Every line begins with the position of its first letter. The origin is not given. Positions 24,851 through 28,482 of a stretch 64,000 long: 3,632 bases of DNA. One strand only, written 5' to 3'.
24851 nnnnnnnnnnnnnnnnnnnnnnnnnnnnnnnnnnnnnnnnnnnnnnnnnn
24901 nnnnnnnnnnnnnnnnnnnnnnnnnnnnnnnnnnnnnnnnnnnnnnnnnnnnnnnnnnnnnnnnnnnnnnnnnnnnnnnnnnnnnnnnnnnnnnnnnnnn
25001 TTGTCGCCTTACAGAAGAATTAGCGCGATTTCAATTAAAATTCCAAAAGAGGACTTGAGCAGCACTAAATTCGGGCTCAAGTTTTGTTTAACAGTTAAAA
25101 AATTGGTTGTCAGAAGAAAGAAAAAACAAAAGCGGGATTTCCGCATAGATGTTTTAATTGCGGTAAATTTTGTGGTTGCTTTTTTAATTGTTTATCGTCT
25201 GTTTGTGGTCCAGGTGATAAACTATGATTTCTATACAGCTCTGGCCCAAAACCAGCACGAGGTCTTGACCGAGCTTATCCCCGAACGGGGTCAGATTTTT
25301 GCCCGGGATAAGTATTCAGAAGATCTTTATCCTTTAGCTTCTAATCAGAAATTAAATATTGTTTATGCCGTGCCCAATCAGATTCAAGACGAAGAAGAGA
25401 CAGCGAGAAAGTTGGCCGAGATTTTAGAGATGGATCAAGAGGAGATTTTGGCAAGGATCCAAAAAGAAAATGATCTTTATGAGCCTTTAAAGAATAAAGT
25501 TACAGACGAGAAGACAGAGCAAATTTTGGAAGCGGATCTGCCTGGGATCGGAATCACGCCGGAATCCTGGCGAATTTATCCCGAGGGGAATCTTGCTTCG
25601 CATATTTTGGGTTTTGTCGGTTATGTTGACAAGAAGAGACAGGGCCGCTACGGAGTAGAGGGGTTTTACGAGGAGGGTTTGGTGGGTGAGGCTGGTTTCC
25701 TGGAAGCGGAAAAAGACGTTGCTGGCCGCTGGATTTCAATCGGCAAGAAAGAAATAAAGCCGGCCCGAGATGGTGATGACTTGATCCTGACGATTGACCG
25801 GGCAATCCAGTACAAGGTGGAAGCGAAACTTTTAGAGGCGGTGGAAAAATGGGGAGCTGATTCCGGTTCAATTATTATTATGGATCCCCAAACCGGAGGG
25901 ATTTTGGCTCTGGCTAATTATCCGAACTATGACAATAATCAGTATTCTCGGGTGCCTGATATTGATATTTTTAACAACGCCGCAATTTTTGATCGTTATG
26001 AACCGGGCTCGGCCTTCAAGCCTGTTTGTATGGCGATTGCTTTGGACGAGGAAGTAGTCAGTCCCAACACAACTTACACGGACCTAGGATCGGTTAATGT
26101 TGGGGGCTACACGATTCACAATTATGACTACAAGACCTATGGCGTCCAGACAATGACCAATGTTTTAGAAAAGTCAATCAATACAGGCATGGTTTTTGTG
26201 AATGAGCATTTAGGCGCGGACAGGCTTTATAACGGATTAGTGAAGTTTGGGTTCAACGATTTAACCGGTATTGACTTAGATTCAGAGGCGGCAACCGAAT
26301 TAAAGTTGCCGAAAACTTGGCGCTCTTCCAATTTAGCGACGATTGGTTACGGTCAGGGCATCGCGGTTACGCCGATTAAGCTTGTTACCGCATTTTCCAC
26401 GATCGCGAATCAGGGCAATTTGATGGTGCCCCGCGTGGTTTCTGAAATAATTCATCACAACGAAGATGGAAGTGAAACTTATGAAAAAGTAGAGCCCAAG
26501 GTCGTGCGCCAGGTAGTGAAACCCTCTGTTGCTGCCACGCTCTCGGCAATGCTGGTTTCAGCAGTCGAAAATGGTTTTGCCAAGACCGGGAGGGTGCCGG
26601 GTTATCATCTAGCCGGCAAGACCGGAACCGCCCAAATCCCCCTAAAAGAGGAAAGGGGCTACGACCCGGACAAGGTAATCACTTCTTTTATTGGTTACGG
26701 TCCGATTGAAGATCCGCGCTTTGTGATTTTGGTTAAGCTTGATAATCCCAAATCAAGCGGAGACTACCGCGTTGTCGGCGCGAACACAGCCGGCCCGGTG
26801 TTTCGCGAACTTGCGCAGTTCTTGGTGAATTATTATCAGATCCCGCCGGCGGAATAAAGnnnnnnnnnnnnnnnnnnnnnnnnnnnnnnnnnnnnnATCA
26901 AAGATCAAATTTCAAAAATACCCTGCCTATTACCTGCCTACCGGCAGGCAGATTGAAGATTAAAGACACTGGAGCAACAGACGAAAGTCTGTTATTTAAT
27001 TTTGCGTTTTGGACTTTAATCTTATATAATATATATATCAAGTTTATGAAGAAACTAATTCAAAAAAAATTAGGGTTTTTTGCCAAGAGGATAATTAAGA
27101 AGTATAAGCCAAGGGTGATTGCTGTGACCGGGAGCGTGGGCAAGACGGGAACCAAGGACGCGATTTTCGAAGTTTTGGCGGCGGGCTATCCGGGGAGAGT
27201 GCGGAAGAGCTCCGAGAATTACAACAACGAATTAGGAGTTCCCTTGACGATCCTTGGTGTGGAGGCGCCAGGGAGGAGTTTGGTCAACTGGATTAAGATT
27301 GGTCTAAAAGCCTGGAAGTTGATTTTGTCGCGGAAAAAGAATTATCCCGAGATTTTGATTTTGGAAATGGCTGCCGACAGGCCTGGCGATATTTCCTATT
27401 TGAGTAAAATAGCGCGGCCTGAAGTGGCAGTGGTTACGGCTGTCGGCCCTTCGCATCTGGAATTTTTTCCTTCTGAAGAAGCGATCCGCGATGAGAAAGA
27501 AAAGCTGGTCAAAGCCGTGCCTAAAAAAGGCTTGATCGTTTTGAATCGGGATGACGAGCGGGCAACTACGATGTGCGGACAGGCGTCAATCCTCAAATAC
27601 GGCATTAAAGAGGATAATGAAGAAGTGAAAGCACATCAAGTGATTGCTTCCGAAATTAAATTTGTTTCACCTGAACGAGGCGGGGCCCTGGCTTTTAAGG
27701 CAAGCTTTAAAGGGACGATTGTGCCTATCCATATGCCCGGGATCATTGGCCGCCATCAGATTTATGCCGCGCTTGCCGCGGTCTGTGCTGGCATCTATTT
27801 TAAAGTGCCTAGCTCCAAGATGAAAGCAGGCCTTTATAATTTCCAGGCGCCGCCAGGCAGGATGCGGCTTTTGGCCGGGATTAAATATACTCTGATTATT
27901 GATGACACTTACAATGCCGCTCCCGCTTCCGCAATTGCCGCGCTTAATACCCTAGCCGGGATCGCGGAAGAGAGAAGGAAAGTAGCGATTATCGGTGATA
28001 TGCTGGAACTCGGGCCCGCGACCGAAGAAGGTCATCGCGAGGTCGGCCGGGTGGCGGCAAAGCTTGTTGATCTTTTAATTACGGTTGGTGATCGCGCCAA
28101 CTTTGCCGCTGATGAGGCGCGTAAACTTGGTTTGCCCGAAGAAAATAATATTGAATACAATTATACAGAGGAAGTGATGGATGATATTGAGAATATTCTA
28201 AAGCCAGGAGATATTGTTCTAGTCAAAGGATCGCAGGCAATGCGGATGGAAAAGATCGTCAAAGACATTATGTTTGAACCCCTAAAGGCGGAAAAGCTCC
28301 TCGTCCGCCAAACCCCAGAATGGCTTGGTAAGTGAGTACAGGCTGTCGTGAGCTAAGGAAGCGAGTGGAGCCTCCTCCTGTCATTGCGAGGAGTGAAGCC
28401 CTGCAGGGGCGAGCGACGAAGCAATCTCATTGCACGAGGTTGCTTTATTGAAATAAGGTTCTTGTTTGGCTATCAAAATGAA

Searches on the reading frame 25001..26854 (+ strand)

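Call 9: search_protein_families(library=pfam, proteins=[window:25001-26854:+], max_evalue=0.001)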
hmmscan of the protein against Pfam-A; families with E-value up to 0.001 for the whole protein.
window:25001-26854:+ (618 aa): 2 families
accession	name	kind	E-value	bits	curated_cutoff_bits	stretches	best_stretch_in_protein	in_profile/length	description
PF00905.27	Transpeptidase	-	2.2e-71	240.9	22.1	1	289-603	1-296/299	Penicillin binding protein transpeptidase domain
PF03717.20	PBP_dimer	-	4e-21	76.7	24.4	1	94-245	4-176/180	Penicillin-binding Protein dimerisation domain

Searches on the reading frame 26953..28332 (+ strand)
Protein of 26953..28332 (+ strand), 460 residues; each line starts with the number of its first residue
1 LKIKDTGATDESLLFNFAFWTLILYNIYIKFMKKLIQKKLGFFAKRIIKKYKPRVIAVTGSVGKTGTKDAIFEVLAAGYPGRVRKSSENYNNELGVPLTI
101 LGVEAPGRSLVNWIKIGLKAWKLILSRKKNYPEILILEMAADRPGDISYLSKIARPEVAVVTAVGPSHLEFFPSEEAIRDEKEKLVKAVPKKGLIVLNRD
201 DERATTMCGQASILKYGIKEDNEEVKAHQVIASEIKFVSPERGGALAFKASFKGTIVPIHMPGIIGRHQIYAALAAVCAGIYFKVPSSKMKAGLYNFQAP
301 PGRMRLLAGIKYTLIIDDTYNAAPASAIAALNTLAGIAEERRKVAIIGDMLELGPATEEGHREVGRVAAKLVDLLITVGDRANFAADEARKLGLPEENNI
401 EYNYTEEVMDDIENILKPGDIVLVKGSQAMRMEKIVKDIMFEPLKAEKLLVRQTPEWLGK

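Call 37: search_protein_families(library=ncbifam, proteins=[window:26953-28332:+], max_evalue=0.00001)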
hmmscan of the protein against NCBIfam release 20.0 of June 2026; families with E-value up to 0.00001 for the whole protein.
window:26953-28332:+ (460 aa): 19 families
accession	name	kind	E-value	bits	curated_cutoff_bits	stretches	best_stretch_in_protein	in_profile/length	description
TIGR01143.1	murF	subfamily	1.1e-81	275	288.6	2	127-437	121-416/418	UDP-N-acetylmuramoyl-tripeptide--D-alanyl-D-alanine ligase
NF008896.0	PRK11929.1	equivalog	5.5e-81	272.7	1023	2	129-440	653-957/965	bifunctional UDP-N-acetylmuramoyl-L-alanyl-D-glutamate--2,6-diaminopimelate ligase MurE/UDP-N-acetylmuramoyl-tripeptide--D-alanyl-D-alanine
NF010693.0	PRK14093.1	equivalog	4.7e-50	170.6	544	2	124-439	152-464/479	UDP-N-acetylmuramoylalanyl-D-glutamyl-2,6-diaminopimelate--D-alanyl-D-alanine ligase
NF008041.0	PRK10773.1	equivalog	3.9e-45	154.4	551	1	38-439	85-447/453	UDP-N-acetylmuramoyl-tripeptide--D-alanyl-D-alanine ligase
NF008897.0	PRK11930.1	equivalog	6.7e-36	123.6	804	2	132-439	159-453/822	bifunctional UDP-N-acetylmuramoyl-tripeptide:D-alanyl-D-alanine ligase/alanine racemase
TIGR01082.1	murC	equivalog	6.7e-18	65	335.1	1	155-347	167-352/449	UDP-N-acetylmuramate--L-alanine ligase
TIGR01087.1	murD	equivalog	2.4e-17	63.2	211.95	1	153-423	169-414/441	UDP-N-acetylmuramoyl-L-alanine--D-glutamate ligase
NF001126.0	PRK00139.1-4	equivalog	3.5e-16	58.8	373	1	157-348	195-375/486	UDP-N-acetylmuramoyl-L-alanyl-D-glutamate--2,6-diaminopimelate ligase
TIGR01085.1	murE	subfamily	6.5e-16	58.3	257.3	1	157-379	179-393/472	UDP-N-acetylmuramyl-tripeptide synthetase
NF010623.0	PRK14016.1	subfamily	1.2e-15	56.8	877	1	156-438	566-862/871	cyanophycin synthetase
NF001124.0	PRK00139.1-2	equivalog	1.5e-15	56.9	476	1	157-381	200-414/500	UDP-N-acetylmuramoyl-L-alanyl-D-glutamate--2,6-diaminopimelate ligase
TIGR02068.2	cya_phycin_syn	equivalog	3.7e-15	55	850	1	102-381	515-794/862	cyanophycin synthetase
NF053645.1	pMurC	equivalog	3.8e-14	52.3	560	1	257-397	309-438/492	pseudomurein biosynthesis peptide ligase pMurC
NF053648.1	pMurE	equivalog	7.2e-14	51.4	600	1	151-432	185-456/464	pseudomurein biosynthesis peptide ligase pMurE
NF053647.1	pMurD2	equivalog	1.5e-08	34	550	0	265-428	241-394/405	pseudomurein biosynthesis peptide ligase pMurD2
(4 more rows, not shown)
